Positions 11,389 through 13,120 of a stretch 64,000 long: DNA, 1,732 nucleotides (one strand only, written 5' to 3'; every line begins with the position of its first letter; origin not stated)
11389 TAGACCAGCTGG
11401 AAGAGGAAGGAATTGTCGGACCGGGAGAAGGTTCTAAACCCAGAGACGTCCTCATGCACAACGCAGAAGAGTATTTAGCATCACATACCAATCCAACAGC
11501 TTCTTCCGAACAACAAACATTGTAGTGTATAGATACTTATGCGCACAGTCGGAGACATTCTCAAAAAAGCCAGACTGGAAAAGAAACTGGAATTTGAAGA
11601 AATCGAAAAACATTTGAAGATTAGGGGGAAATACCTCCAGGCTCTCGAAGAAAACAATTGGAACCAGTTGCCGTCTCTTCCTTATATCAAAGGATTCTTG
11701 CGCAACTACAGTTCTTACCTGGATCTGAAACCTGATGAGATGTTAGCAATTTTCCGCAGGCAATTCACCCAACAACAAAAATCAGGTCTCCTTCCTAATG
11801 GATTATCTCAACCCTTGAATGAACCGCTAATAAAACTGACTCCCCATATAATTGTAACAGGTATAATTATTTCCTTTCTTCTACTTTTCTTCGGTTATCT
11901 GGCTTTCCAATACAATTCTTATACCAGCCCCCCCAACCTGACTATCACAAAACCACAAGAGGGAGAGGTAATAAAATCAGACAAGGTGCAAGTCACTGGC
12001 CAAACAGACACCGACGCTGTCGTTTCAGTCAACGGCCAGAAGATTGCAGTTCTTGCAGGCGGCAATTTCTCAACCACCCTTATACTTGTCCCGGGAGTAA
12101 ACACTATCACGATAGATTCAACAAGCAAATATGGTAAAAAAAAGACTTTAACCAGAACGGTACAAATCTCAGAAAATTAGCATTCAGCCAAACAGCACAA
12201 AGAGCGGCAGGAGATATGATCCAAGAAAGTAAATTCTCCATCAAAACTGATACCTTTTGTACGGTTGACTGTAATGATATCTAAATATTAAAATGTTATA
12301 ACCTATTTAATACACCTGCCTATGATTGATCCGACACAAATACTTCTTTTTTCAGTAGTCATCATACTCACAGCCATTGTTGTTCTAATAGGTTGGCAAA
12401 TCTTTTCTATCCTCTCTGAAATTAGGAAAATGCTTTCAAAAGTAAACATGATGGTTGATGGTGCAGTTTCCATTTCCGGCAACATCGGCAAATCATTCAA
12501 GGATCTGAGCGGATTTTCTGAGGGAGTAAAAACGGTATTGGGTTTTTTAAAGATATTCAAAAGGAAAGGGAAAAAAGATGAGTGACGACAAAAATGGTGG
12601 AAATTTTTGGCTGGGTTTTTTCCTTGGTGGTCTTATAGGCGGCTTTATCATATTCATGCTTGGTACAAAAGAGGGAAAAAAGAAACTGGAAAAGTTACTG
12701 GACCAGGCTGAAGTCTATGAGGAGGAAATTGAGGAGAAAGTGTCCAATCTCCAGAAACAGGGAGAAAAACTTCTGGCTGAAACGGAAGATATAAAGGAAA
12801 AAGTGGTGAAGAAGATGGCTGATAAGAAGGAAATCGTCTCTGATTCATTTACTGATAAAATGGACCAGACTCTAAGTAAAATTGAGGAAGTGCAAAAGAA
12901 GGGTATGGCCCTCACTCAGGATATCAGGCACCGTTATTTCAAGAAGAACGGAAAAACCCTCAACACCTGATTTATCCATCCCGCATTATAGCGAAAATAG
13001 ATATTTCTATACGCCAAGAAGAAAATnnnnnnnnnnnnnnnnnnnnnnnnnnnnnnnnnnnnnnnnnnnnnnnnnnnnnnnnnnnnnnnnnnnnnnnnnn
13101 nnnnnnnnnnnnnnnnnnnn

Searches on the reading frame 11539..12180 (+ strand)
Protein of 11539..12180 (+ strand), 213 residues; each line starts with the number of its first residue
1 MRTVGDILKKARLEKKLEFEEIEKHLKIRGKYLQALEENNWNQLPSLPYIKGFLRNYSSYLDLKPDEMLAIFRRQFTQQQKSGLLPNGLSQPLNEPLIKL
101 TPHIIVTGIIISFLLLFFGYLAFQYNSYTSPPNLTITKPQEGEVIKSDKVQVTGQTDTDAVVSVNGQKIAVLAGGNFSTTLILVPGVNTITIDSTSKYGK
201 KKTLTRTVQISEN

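Call 17: search_protein_families(library=pfam, proteins=[window:11539-12180:+], max_evalue=0.001)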
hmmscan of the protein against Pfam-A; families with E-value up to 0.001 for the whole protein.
window:11539-12180:+ (213 aa): 3 families
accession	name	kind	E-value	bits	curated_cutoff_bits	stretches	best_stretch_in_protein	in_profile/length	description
PF13413.12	HTH_25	-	2.8e-21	75.5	24.6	1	7-68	1-62/62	Helix-turn-helix domain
PF09136.16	Glucodextran_B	-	7.3e-18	64.7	27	1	132-210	1-81/83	Glucodextranase, domain B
PF12844.13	HTH_19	-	3.4e-05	24.1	30.2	1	7-67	3-57/64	Helix-turn-helix domain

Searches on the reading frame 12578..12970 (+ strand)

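Call 17: search_protein_families(library=pfam, proteins=[window:12578-12970:+], max_evalue=0.001)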
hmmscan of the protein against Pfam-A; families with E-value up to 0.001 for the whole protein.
window:12578-12970:+ (130 aa): 2 families
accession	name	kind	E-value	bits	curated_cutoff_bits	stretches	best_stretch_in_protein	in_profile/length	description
PF12732.12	YtxH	-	4.5e-06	27.5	37.5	1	11-85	1-68/71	YtxH-like protein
PF06103.16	DUF948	-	0.00093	19.8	37.2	0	35-87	22-74/89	Bacterial protein of unknown function (DUF948)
